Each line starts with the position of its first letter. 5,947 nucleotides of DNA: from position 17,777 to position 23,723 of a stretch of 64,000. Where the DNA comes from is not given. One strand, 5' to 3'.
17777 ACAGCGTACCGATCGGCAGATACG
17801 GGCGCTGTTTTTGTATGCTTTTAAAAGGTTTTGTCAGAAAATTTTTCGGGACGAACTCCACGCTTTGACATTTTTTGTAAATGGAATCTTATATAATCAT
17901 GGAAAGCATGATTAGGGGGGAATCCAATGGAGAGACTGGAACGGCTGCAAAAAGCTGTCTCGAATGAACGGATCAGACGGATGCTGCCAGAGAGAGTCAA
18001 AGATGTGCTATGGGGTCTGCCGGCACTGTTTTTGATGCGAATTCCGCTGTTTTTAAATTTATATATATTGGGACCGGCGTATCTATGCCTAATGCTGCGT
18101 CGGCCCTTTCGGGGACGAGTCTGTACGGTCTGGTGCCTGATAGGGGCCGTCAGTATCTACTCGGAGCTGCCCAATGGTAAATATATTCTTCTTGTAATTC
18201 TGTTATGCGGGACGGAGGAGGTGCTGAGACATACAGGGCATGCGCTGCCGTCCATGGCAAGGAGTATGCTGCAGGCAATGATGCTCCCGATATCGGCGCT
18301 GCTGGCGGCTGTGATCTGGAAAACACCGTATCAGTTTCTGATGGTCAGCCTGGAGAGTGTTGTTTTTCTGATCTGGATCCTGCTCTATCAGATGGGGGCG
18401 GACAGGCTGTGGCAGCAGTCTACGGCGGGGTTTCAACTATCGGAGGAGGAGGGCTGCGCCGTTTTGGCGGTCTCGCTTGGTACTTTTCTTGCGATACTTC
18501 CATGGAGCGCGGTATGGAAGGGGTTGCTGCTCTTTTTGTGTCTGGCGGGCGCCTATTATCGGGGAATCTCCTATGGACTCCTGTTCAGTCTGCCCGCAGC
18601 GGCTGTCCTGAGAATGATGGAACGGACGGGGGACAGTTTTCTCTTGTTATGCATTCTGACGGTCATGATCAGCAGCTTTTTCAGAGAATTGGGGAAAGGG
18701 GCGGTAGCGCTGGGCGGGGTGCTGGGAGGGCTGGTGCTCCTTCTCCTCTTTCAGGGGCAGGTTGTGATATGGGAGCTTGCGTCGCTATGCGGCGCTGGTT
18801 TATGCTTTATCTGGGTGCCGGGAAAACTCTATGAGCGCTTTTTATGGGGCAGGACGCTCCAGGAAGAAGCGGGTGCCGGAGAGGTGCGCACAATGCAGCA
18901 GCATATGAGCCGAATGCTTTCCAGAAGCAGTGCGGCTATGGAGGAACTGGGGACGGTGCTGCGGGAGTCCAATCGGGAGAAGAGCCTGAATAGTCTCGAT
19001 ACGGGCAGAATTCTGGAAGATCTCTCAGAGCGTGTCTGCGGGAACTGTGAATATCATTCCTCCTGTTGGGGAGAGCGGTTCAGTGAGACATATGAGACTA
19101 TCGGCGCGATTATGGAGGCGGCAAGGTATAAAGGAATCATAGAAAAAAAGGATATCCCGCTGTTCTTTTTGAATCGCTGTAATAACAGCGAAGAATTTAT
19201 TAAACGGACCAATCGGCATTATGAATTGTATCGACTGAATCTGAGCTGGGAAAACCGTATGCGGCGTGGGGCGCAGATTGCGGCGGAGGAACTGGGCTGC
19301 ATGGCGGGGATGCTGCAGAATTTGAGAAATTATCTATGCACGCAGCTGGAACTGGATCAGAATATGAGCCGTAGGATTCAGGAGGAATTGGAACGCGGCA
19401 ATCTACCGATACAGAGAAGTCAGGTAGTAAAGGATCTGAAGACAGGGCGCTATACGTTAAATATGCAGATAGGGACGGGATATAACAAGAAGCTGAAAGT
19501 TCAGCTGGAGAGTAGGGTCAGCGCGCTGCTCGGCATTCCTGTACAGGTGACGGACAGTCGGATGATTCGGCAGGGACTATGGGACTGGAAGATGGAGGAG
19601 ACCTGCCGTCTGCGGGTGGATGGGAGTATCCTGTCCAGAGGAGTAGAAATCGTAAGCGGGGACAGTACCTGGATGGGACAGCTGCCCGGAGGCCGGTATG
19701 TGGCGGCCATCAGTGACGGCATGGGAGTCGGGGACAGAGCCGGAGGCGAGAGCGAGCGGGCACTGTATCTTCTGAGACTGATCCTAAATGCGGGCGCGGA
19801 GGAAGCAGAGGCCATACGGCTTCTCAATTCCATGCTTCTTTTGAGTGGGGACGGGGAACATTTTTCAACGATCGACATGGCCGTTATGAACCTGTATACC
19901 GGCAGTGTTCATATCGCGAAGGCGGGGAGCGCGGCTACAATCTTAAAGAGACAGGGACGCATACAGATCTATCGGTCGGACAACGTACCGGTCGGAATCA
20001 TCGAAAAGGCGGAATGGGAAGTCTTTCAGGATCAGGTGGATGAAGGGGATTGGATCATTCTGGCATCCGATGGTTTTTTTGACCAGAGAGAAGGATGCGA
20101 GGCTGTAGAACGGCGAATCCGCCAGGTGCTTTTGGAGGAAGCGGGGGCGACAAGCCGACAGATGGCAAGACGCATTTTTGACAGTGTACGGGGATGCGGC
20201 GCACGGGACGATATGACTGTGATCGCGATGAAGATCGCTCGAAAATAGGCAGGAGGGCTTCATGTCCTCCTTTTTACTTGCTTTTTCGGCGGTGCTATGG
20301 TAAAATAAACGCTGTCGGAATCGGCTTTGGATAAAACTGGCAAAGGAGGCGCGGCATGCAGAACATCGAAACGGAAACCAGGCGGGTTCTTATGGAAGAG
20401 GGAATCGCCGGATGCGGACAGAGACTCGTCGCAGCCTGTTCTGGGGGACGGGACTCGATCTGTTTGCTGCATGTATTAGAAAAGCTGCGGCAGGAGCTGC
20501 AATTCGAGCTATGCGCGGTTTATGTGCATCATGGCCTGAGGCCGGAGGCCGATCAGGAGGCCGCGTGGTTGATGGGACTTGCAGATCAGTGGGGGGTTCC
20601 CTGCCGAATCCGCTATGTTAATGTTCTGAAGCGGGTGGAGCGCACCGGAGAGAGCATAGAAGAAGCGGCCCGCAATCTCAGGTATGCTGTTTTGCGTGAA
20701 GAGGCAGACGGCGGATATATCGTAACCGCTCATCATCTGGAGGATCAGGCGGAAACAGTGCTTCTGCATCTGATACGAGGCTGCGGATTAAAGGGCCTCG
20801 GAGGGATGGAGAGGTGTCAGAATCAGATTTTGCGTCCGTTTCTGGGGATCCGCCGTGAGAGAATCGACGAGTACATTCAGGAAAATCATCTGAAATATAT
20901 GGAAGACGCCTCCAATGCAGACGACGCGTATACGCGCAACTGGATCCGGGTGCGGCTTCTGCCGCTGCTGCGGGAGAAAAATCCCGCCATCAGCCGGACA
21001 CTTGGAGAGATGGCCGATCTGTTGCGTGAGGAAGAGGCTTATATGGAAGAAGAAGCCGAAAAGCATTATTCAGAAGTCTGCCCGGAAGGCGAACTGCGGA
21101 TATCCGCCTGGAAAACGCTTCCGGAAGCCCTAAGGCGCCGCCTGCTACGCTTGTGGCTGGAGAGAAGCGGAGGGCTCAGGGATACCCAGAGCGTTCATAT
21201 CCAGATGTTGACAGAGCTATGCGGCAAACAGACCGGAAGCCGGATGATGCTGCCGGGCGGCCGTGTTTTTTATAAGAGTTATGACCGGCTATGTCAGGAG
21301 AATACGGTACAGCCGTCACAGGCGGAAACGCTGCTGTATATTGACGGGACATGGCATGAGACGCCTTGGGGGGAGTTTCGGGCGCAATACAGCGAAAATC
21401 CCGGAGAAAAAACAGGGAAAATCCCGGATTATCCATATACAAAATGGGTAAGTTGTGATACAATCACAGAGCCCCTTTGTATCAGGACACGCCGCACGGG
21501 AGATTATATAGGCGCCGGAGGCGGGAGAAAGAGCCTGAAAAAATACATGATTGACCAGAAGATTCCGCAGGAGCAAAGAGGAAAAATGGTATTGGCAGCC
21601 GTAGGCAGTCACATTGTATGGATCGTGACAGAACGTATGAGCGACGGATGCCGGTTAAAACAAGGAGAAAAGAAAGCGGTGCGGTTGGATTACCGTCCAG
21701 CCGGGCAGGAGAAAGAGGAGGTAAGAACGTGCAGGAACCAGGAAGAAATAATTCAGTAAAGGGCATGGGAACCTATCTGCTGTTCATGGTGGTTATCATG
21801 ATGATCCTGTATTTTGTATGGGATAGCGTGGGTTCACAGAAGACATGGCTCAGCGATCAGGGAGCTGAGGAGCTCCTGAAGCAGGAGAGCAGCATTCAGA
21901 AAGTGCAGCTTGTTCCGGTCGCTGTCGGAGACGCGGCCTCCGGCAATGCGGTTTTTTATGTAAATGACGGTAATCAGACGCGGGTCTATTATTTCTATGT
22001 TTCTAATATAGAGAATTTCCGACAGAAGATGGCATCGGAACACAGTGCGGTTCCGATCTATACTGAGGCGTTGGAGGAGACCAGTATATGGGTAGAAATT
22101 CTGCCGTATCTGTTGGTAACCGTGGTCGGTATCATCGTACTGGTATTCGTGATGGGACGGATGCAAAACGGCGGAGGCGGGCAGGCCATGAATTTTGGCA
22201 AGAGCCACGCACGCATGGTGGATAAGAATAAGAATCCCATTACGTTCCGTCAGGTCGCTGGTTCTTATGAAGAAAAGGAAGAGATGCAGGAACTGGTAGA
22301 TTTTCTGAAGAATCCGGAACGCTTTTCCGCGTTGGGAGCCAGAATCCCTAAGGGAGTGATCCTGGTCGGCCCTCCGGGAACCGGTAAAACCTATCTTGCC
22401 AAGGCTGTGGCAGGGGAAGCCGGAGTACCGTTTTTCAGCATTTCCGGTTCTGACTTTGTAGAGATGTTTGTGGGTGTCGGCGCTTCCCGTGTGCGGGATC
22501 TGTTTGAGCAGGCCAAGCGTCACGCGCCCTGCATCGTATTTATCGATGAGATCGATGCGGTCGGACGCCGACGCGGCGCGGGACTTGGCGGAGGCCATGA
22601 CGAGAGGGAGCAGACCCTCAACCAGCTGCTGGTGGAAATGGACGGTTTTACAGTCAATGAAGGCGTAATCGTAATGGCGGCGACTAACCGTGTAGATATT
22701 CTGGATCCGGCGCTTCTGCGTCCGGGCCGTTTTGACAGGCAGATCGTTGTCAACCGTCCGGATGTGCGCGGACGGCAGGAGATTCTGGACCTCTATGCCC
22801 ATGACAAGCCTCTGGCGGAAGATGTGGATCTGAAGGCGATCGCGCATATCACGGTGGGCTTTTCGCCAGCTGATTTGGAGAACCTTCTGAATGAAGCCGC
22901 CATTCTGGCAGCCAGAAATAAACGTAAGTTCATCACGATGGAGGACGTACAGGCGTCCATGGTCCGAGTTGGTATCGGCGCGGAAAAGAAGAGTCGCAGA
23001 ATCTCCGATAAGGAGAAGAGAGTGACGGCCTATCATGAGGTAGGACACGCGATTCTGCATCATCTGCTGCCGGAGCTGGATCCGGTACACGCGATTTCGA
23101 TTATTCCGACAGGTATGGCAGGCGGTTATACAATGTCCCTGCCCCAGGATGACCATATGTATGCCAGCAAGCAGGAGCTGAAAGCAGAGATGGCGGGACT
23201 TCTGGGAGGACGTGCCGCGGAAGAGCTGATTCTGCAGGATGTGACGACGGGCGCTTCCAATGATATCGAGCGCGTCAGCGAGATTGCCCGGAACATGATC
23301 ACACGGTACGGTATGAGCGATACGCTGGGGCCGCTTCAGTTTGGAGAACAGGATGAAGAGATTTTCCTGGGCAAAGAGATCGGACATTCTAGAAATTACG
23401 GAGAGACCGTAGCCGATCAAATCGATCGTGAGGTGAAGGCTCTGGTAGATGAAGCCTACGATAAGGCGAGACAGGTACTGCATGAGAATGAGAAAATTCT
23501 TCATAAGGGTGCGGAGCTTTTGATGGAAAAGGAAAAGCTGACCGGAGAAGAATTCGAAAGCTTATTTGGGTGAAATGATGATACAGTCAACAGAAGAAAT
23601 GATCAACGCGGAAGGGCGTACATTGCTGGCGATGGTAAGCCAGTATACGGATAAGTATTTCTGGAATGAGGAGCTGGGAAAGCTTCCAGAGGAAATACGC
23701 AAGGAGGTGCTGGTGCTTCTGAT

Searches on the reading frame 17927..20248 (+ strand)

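Call 41: search_protein_families(library=pfam, proteins=[window:17927-20248:+], max_evalue=0.001)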
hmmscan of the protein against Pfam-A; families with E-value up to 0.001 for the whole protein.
window:17927-20248:+ (773 aa): 2 families
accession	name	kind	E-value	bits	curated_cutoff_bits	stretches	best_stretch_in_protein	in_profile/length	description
PF07228.17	SpoIIE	-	8.1e-29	101.4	25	1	587-770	1-191/192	Stage II sporulation protein E (SpoIIE)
PF19732.4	SpoIIE_N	-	4.5e-21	75.5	27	1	70-515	86-539/605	Stage II sporulation protein E N-terminal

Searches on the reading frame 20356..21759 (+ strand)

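Call 41: search_protein_families(library=pfam, proteins=[window:20356-21759:+], max_evalue=0.001)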
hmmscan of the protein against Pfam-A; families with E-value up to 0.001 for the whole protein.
window:20356-21759:+ (467 aa): 3 families
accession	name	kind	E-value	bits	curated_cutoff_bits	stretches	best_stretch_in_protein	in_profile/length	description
PF01171.26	ATP_bind_3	-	8.8e-53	179.2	27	1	24-198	2-180/182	PP-loop family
PF09179.16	TilS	-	2.4e-11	44.2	21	1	247-312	1-66/67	TilS substrate binding domain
PF11734.13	TilS_C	-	3.9e-09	36.2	22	1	376-441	3-70/74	TilS substrate C-terminal domain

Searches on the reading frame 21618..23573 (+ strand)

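Call 41: search_protein_families(library=pfam, proteins=[window:21618-23573:+], max_evalue=0.001)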
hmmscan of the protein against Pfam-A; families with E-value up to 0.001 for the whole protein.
window:21618-23573:+ (651 aa): 11 families
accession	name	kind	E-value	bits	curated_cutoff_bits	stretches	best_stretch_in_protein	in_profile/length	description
PF01434.24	Peptidase_M41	-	1.7e-67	227.5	29.9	1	461-649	2-191/191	Peptidase family M41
PF00004.35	AAA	-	1.7e-47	161.5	21.2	1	247-379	1-130/131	ATPase family associated with various cellular activities (AAA)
PF17862.7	AAA_lid_3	-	2.8e-14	52.8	27.2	1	402-445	1-44/45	AAA+ lid domain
PF07728.20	AAA_5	-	2.1e-05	25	22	1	246-366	1-135/139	AAA domain (dynein-related subfamily)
PF06068.19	TIP49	-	0.00026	20.7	23.8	1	245-281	51-89/347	TIP49 P-loop domain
PF07724.20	AAA_2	-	0.00036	21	27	0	294-332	66-90/166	AAA domain (Cdc48 subfamily)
PF13401.12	AAA_22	-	0.00059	20.6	27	0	247-273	8-37/130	AAA domain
PF13191.12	AAA_16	-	0.0006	20.8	32.6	0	242-266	22-46/167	AAA ATPase domain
PF23902.1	AAA_lid_PRS2_C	-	0.0006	20.3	34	0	386-448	4-67/73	PRS2 AAA+ lid C-terminal domain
PF05496.18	RuvB_N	-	0.00098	19.4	27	0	246-279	35-68/159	Holliday junction DNA helicase RuvB P-loop domain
PF01695.23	IstB_IS21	-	0.001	19.1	24.1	0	246-268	94-116/238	IstB-like ATP binding protein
